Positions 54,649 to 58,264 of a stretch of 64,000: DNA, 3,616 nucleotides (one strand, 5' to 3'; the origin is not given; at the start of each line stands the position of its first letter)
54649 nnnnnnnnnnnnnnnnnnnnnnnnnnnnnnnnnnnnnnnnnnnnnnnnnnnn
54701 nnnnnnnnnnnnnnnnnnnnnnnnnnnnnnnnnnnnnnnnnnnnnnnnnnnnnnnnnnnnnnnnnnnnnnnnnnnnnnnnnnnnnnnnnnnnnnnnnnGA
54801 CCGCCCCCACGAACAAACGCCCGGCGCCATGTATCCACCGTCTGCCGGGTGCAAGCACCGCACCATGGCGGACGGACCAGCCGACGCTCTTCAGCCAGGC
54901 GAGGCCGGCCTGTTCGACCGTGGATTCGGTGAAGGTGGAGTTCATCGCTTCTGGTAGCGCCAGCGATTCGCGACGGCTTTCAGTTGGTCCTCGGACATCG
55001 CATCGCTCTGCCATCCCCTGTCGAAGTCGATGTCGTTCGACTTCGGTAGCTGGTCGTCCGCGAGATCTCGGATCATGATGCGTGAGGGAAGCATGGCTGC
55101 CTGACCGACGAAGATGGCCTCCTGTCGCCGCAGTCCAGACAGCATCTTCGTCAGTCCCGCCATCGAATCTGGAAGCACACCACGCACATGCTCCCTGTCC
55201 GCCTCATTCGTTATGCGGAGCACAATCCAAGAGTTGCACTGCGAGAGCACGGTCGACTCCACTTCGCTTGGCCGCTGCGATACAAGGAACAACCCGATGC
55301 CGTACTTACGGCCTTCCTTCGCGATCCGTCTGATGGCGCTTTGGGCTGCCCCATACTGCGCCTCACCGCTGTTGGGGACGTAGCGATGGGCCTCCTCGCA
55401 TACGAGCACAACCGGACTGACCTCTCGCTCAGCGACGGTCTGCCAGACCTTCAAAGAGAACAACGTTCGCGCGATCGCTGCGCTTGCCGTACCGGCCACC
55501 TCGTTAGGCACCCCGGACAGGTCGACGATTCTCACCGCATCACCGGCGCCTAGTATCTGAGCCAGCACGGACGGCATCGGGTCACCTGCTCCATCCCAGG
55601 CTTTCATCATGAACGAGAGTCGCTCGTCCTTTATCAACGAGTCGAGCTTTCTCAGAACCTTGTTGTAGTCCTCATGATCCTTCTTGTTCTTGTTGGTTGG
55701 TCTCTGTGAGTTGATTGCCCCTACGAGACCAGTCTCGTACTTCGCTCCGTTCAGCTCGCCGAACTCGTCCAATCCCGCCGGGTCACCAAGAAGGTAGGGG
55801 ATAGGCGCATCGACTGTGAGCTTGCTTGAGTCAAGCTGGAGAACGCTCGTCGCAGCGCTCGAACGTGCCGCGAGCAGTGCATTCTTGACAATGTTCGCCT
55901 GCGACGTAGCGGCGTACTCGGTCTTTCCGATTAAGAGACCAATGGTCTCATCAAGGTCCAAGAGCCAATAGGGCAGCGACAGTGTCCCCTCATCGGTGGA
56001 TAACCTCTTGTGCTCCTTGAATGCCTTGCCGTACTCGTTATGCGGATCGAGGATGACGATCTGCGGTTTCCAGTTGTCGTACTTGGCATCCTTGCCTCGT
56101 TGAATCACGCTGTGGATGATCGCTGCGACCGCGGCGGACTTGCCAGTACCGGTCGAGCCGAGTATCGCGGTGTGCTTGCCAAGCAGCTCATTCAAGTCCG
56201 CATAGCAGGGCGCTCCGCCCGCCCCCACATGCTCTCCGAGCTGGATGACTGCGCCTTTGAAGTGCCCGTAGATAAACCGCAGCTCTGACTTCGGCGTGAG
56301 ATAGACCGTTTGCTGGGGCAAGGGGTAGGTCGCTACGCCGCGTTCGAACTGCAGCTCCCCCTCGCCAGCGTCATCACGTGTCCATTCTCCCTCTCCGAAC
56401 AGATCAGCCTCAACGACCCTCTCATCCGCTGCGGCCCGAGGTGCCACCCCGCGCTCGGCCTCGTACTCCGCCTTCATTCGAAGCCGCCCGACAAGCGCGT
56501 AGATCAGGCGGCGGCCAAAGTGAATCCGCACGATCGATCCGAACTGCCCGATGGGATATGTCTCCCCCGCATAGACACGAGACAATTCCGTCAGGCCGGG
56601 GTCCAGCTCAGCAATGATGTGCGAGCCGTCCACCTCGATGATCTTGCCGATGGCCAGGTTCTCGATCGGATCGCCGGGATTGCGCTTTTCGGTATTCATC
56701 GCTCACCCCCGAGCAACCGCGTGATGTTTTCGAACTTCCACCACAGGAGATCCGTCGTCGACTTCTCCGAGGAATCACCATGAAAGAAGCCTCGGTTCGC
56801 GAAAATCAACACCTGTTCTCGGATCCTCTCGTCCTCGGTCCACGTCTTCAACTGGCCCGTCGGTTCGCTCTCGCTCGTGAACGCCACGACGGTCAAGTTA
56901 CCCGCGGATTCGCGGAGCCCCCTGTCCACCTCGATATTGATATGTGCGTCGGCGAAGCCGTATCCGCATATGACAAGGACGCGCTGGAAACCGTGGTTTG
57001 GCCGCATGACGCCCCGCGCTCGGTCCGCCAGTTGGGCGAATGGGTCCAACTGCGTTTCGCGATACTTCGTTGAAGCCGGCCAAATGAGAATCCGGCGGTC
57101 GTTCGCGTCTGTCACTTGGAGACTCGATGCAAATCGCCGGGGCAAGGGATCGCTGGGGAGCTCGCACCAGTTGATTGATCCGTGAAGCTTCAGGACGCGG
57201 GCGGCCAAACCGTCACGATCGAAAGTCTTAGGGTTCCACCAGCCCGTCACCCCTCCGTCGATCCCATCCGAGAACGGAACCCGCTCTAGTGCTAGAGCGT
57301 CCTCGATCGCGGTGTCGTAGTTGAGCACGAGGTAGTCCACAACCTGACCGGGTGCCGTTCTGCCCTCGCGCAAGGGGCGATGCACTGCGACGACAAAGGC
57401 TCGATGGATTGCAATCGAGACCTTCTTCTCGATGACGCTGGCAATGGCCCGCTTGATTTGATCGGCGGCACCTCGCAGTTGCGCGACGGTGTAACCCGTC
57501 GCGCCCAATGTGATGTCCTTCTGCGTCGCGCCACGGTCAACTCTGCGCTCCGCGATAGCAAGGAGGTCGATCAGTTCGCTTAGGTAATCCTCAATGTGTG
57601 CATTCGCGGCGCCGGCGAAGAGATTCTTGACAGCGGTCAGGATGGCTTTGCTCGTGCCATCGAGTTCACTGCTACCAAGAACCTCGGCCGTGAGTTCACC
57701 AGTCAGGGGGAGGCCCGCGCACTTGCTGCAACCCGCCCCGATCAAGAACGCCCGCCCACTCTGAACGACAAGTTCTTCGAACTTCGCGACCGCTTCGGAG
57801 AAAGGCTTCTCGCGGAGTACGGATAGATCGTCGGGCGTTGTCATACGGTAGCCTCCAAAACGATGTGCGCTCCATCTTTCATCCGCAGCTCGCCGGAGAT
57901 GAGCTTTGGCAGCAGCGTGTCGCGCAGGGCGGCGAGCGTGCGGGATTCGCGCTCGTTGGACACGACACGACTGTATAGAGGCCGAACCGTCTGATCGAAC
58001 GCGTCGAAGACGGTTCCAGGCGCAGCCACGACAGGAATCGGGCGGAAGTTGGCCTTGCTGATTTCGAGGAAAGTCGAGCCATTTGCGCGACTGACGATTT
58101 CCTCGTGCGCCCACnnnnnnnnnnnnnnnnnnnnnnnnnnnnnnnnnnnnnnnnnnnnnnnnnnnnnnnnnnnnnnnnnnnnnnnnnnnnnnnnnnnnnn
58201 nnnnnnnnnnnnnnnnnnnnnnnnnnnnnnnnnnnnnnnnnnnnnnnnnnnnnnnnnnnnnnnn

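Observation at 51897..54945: Three hsdR 5' ends, two of them stubs cut at the same nucleotide: serial cassette insertion at a fixed site ~105 nt into hsdR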

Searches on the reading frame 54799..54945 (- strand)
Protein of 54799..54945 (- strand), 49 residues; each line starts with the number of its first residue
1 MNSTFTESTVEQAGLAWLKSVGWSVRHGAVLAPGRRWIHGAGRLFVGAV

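Call 43: find_homologous_proteins(query=window:54799-54945:-, max_evalue=0.001)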
Query seq(49 aa) (49 aa): 5 proteins with E <= 0.001 among 5 candidates.
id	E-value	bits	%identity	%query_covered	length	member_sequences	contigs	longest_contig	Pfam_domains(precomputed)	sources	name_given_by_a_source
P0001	2.2e-25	104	100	100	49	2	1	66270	-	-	-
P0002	7.8e-20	87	86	100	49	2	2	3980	-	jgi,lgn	-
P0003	9.3e-20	86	84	100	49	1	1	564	-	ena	-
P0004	5.6e-10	56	83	71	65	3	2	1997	-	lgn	-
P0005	1.6e-9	54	76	76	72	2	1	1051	-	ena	-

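Call 45: find_encoding_contigs(protein=P0002, flank=6000, max_places=6)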
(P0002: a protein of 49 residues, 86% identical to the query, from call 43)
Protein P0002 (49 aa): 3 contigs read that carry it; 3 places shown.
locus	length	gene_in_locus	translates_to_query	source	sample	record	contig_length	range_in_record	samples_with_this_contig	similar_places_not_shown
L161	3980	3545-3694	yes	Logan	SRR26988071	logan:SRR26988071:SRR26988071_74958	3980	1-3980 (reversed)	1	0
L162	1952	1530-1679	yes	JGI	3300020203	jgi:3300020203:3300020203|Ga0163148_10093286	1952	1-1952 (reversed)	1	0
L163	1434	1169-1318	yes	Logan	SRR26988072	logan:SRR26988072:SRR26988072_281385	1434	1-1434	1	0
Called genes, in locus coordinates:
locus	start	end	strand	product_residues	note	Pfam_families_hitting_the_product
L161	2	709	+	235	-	?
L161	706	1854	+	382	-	PF13289:SIR2_2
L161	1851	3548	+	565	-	PF01580:FtsK_SpoIIIE (weak), PF01935:DUF87, PF10412:TrwB_AAD_bind (faint)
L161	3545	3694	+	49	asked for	-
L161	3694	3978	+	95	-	?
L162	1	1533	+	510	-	?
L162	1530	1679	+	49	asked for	-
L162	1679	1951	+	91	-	?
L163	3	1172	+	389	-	?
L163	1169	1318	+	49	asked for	-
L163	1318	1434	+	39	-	?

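Call 46: find_encoding_contigs(protein=P0004, flank=6000, max_places=6)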
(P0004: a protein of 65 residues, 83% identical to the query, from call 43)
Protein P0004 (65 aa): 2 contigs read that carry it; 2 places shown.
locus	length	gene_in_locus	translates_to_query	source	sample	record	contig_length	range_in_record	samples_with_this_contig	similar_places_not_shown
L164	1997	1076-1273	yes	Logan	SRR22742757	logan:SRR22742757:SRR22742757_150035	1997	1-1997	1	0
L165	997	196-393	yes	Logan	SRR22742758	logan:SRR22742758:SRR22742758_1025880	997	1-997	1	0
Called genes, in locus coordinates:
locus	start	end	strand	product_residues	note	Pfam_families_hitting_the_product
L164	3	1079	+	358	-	?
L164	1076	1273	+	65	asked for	-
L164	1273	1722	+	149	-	PF22398:DUF6978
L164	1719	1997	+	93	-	?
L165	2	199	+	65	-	?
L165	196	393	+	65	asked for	-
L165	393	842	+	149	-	PF22398:DUF6978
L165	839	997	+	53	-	?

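Call 47: find_encoding_contigs(protein=P0005, flank=6000, max_places=6)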
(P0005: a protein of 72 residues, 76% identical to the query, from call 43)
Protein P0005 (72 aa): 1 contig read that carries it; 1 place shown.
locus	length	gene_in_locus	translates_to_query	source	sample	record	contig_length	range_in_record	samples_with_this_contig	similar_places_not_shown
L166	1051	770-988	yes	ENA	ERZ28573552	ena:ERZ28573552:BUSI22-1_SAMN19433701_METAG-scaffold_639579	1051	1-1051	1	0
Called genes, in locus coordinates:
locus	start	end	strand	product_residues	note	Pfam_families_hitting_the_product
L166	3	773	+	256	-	?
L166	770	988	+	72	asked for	-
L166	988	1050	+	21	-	?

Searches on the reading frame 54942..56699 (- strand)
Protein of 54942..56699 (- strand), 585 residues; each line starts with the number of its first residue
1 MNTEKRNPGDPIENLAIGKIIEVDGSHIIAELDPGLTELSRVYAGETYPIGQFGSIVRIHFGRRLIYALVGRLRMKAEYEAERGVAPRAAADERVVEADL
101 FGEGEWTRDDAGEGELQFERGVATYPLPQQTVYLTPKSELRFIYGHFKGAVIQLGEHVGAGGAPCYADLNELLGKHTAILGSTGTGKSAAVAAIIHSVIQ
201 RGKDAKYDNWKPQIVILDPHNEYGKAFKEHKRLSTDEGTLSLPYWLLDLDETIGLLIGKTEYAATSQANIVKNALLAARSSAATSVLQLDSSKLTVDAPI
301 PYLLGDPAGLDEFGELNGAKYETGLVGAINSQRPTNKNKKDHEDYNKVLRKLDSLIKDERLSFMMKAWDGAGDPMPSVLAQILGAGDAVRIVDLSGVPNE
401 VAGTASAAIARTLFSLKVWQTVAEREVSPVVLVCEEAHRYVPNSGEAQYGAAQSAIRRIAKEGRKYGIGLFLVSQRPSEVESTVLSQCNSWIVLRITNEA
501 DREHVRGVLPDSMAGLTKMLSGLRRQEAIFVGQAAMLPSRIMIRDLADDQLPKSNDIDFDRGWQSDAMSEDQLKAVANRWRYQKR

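Call 5: search_protein_families(library=pfam, proteins=[window:54942-56699:-], max_evalue=0.01)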
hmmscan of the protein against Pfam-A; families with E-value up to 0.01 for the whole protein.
window:54942-56699:- (585 aa): 5 families
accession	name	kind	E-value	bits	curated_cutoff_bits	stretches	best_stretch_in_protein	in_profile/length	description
PF01935.23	DUF87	-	1.3e-33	117.4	23.2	1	152-411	1-218/220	Helicase HerA, central domain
PF01580.24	FtsK_SpoIIIE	-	4.1e-07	30.1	24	1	154-200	22-65/221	FtsK/SpoIIIE family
PF10412.15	TrwB_AAD_bind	-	1.8e-05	24.3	20.5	1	175-231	16-63/387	Type IV secretion-system coupling protein DNA-binding domain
PF12846.13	AAA_10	-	0.00015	21.3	27.5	1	175-230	22-67/362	AAA-like domain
PF05872.18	HerA_C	-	0.002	17.3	22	0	430-492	259-317/502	Helicase HerA-like C-terminal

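Call 6: search_protein_families(library=padloc, proteins=[window:54942-56699:-], max_evalue=0.001)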
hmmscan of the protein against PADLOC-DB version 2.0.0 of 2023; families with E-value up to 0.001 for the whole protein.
window:54942-56699:- (585 aa): 17 families
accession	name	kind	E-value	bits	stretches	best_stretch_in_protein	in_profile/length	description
PDLC04105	HerA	-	2.5e-134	447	1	14-584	9-573/576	-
PDLC02188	HerA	-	4e-77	258.4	2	346-581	333-577/578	-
PDLC04102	HerA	-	3.1e-72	241.9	2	339-574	406-648/654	-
PDLC04098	HerA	-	3.1e-71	238.8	2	348-581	443-684/686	-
PDLC04104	HerA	-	2.3e-66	222.1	1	235-584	33-375/379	-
PDLC04106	HerA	-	1.7e-60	203.3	2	382-581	464-663/667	-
PDLC02185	HerA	-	4.9e-54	182.1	2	388-566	407-582/585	-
PDLC04100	HerA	-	7.1e-52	174.8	2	388-567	401-576/580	-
PDLC04103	HerA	-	8.4e-33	111.5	2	340-565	351-576/579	-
PDLC04097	HerA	-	2.6e-30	103.6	2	387-565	432-613/618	-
PDLC04101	HerA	-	2.2e-29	100.4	1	15-402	12-393/400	-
PDLC04140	mad8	-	9.8e-20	69.3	1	168-541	23-297/314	mads_8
PDLC04107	HerA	-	5.6e-16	56.4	1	108-302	98-304/306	-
PDLC01055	HerA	-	1.2e-13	48.7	1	428-505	415-487/532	Type III coevolved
PDLC04099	HerA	-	3.5e-13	47.4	1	14-224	9-211/214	-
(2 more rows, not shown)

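Call 42: find_encoding_contigs(protein=window:54942-56699:-, flank=8000, max_places=10)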
Protein window:54942-56699:- (585 aa): no gene with exactly this product is on record in the collection.

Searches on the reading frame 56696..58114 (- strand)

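Call 5: search_protein_families(library=pfam, proteins=[window:56696-58114:-], max_evalue=0.01)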
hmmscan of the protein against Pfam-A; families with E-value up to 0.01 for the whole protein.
window:56696-58114:- (472 aa): 1 family
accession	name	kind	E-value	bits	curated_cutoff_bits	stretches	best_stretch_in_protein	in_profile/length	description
PF13289.12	SIR2_2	-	9.4e-09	35.9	24.5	1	264-431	6-138/141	SIR2-like domain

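Call 6: search_protein_families(library=padloc, proteins=[window:56696-58114:-], max_evalue=0.001)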
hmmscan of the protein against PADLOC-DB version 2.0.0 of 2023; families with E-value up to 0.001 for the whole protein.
window:56696-58114:- (472 aa): 24 families
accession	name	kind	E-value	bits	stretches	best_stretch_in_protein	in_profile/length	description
PDLC04088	SIR2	-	9.2e-65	217.3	2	232-468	147-384/390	-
PDLC04093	SIR2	-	2.5e-30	103.8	1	122-415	26-306/395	-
PDLC04094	SIR2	-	2.1e-27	94.3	1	123-412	26-294/399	-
PDLC04081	SIR2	-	5.2e-25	86.4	1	120-468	18-344/345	-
PDLC04084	SIR2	-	6.7e-23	79.6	1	109-431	31-361/414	-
PDLC04087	SIR2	-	1.9e-18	64.4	1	259-463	133-337/343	-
PDLC04092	SIR2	-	3.5e-16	57.4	1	253-403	113-252/318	-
PDLC02408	Aga_SIR2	-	1.5e-15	55.2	1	258-417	148-293/343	Class II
PDLC02414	Aga_SIR2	-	5.9e-15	53.4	1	253-418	113-265/313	-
PDLC04079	SIR2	-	1.2e-13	48.4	1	305-433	247-373/430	-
PDLC04090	SIR2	-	7.2e-13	46.5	1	92-423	16-362/426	-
PDLC02186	SIR2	-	2.2e-12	44.8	1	122-427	31-349/412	-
PDLC04096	SIR2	-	2.7e-11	41.4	1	258-412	22-174/230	-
PDLC04082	SIR2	-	5.1e-11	40.1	1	305-408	191-283/345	-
PDLC04076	SIR2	-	1.4e-10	39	1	123-403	32-324/406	-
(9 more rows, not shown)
